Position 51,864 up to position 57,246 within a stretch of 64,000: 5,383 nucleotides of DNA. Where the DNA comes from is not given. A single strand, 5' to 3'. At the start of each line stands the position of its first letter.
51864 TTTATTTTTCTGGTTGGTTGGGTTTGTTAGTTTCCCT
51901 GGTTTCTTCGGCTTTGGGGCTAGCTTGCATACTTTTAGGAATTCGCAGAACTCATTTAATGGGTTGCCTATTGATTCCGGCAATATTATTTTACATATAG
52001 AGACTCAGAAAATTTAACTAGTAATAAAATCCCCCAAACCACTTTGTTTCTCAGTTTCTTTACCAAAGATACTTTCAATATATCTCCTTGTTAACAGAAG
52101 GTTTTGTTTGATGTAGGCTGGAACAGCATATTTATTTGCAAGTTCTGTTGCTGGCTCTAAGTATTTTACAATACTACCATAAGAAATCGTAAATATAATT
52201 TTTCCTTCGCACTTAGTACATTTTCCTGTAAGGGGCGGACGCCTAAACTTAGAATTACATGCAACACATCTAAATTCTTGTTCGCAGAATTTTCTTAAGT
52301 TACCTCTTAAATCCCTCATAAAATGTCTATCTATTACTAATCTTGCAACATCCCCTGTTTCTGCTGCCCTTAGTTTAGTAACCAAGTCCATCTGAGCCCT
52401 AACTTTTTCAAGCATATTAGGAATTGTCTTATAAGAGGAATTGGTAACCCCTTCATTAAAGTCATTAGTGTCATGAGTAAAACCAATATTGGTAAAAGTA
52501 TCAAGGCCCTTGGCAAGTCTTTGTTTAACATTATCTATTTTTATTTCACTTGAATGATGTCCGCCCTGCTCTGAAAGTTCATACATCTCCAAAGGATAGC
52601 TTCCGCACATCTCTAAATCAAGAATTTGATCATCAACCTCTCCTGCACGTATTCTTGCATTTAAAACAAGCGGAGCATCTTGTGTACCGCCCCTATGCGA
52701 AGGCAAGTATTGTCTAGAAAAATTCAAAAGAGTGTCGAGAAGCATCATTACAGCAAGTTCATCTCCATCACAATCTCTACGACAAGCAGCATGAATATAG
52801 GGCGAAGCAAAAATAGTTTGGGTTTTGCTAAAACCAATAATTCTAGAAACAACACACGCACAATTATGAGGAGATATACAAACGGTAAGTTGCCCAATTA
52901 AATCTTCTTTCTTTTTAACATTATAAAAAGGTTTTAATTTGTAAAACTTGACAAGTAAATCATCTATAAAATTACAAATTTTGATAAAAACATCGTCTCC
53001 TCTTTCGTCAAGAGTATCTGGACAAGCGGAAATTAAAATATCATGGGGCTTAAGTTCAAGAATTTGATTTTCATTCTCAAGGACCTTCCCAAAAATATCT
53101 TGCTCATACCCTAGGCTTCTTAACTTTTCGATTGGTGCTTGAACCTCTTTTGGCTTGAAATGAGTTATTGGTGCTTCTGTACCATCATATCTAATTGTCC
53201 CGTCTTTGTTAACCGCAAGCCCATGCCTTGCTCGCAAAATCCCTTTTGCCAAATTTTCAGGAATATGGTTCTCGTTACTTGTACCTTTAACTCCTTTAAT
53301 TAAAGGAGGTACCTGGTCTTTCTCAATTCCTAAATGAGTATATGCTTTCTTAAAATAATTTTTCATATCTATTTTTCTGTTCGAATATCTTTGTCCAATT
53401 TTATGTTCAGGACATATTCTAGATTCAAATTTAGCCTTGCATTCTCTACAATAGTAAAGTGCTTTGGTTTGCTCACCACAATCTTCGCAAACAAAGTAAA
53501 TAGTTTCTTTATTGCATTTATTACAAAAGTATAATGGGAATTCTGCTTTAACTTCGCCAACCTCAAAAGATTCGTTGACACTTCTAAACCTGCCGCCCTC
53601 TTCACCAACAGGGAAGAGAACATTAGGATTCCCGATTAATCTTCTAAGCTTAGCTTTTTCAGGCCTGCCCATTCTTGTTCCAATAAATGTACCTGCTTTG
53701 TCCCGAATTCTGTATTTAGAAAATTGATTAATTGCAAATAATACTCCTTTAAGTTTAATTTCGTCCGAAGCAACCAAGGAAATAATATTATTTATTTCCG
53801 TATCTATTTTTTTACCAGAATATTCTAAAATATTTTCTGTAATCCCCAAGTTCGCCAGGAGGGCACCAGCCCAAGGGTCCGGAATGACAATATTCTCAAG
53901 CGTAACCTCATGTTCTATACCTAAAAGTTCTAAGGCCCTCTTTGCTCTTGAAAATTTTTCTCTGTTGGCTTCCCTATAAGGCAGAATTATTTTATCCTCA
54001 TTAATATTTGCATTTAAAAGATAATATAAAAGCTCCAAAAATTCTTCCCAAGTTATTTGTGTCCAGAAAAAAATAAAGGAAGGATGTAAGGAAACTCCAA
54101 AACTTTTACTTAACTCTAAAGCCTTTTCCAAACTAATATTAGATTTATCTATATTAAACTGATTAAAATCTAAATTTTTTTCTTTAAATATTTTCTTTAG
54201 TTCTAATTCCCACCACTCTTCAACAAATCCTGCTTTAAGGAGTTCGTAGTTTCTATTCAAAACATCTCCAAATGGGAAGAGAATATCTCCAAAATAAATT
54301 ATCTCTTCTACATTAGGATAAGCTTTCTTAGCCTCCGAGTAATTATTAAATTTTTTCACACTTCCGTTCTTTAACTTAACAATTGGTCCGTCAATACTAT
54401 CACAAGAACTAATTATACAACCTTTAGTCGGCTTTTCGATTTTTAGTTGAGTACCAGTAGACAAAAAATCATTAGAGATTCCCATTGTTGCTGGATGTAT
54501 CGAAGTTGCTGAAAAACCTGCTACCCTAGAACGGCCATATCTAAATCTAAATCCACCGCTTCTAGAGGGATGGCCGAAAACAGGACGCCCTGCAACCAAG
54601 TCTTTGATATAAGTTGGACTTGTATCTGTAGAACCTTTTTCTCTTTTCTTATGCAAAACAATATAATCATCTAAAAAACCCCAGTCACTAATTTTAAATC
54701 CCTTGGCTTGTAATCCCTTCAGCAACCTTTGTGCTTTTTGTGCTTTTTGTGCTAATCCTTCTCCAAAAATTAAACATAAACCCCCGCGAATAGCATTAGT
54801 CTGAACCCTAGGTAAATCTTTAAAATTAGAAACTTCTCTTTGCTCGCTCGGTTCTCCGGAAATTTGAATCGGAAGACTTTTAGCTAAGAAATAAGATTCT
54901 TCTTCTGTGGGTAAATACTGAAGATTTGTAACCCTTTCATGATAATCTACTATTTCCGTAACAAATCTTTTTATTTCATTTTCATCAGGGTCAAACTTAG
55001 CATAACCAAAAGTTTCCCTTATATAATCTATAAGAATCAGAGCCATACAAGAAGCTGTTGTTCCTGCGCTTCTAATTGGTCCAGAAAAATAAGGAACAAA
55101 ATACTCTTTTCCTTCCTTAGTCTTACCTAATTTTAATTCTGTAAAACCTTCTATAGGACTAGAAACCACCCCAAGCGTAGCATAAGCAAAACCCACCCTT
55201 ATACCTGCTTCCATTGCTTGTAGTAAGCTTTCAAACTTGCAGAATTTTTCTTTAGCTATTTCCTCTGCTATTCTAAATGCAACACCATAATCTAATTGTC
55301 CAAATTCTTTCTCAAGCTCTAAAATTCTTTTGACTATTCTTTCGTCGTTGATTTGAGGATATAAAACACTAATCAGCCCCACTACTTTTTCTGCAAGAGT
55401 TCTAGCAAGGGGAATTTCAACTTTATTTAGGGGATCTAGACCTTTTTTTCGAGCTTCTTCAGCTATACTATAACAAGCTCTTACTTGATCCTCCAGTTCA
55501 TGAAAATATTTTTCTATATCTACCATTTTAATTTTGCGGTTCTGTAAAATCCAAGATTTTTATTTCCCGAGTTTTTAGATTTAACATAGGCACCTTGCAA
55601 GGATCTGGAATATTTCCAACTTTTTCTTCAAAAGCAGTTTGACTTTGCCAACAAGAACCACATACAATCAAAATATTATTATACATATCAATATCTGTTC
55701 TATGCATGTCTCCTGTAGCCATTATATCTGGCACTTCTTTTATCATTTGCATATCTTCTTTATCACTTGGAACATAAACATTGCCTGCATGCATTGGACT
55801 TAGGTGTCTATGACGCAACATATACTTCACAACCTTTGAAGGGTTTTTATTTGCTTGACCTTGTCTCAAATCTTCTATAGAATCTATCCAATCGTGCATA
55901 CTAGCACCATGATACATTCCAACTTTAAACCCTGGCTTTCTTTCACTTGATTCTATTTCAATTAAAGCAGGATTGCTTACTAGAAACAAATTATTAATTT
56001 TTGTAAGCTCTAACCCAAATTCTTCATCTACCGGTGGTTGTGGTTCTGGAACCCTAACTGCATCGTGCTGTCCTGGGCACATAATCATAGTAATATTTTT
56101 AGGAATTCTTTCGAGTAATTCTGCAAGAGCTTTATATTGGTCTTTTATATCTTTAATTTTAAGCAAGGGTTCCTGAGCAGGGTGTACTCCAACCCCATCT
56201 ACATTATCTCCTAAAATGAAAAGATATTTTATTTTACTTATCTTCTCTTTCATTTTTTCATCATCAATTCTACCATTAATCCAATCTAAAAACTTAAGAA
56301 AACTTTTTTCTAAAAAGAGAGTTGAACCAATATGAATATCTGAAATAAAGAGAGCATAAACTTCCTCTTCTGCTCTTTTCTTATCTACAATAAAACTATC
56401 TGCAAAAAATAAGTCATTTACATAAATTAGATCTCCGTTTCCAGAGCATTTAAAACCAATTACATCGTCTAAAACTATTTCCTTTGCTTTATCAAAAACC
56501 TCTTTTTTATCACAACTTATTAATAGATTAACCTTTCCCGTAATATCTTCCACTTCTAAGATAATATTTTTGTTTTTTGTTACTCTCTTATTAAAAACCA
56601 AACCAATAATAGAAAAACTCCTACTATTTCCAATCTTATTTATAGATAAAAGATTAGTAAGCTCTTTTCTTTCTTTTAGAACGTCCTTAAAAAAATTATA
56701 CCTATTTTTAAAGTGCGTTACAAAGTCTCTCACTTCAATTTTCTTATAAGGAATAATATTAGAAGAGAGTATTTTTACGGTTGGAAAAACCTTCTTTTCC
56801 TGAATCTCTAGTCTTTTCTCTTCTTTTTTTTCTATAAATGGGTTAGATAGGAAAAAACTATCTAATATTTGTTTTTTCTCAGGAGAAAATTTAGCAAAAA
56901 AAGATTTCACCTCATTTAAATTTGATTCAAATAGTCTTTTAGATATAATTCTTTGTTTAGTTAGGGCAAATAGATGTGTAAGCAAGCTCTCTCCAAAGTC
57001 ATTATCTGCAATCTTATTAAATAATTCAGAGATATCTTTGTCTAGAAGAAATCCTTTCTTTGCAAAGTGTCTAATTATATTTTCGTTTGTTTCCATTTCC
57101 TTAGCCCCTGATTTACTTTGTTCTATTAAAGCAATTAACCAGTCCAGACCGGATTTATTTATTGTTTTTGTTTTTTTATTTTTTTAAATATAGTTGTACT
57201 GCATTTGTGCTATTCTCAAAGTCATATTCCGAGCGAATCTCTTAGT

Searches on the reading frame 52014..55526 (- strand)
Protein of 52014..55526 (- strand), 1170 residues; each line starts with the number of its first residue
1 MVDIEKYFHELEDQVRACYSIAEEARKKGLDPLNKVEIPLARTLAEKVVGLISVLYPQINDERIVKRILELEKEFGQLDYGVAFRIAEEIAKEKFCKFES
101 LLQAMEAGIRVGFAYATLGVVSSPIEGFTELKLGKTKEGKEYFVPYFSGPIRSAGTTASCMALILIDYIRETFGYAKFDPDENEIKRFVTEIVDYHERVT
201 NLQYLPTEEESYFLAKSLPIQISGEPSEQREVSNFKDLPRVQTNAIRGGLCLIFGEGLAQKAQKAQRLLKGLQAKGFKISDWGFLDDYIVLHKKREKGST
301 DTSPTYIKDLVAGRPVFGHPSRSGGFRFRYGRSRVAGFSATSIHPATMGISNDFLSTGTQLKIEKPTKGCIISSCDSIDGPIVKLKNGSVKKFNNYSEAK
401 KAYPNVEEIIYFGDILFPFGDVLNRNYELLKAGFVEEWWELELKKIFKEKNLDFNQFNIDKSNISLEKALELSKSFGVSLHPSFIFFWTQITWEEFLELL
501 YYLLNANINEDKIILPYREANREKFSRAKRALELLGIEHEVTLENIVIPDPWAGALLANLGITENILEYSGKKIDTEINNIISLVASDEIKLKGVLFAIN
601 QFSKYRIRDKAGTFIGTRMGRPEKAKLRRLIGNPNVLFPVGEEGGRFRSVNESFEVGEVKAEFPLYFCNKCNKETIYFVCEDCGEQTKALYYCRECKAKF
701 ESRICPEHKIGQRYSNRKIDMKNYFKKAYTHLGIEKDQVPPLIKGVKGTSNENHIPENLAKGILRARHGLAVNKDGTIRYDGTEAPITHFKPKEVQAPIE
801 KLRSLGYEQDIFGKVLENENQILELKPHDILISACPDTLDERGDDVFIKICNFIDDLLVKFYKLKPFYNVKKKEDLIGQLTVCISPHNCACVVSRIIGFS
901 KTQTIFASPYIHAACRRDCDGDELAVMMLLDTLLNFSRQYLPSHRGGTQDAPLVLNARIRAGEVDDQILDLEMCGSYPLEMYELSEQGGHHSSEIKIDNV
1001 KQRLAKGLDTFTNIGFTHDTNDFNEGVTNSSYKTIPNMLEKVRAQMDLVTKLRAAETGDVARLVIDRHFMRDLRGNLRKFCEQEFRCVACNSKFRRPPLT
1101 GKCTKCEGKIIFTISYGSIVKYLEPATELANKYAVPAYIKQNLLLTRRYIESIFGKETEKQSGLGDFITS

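Call 4: search_protein_families(library=pfam, proteins=[window:52014-55526:-])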
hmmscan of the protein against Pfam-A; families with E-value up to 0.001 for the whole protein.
window:52014-55526:- (1170 aa): 3 families
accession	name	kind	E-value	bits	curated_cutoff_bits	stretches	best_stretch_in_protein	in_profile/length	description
PF24844.1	PolC_DP2_central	-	1.5e-110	370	24.3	1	301-700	9-370/372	DNA polymerase II large subunit DP2, central domain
PF24846.1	PolC_DP2_cat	-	3.3e-107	358.3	24.3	1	742-1041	7-299/299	DNA polymerase II large subunit DP2, catalytic domain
PF03833.19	PolC_DP2_N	-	7.9e-77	258.5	24.3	1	6-289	1-269/271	DNA polymerase II large subunit DP2, N-terminal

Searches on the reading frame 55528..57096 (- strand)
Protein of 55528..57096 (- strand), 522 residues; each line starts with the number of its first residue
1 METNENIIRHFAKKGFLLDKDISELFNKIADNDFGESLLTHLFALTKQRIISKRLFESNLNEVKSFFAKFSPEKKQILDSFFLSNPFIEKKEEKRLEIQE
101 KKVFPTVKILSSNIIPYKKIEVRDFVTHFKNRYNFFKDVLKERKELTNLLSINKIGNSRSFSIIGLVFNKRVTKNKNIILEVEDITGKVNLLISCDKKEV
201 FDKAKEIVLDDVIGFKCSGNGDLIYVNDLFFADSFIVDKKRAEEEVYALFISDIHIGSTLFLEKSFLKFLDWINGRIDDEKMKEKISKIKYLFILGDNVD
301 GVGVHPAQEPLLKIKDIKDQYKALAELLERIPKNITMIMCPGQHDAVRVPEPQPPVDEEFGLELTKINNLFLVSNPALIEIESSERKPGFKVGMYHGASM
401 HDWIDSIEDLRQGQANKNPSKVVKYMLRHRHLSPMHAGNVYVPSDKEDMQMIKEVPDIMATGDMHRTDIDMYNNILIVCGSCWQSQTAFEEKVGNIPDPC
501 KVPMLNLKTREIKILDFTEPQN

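Call 4: search_protein_families(library=pfam, proteins=[window:55528-57096:-])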
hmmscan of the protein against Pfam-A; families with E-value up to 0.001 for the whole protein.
window:55528-57096:- (522 aa): 3 families
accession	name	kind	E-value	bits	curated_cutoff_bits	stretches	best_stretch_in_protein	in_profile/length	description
PF04042.21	DNA_pol_E_B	-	5.5e-15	55.8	29.1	1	250-466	3-206/210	DNA polymerase alpha/epsilon subunit B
PF00149.33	Metallophos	-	1.7e-07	32.3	21.5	1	249-433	4-159/191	Calcineurin-like phosphoesterase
PF01336.31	tRNA_anti-codon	-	0.00036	20.9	27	1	162-217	2-55/75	OB-fold nucleic acid binding domain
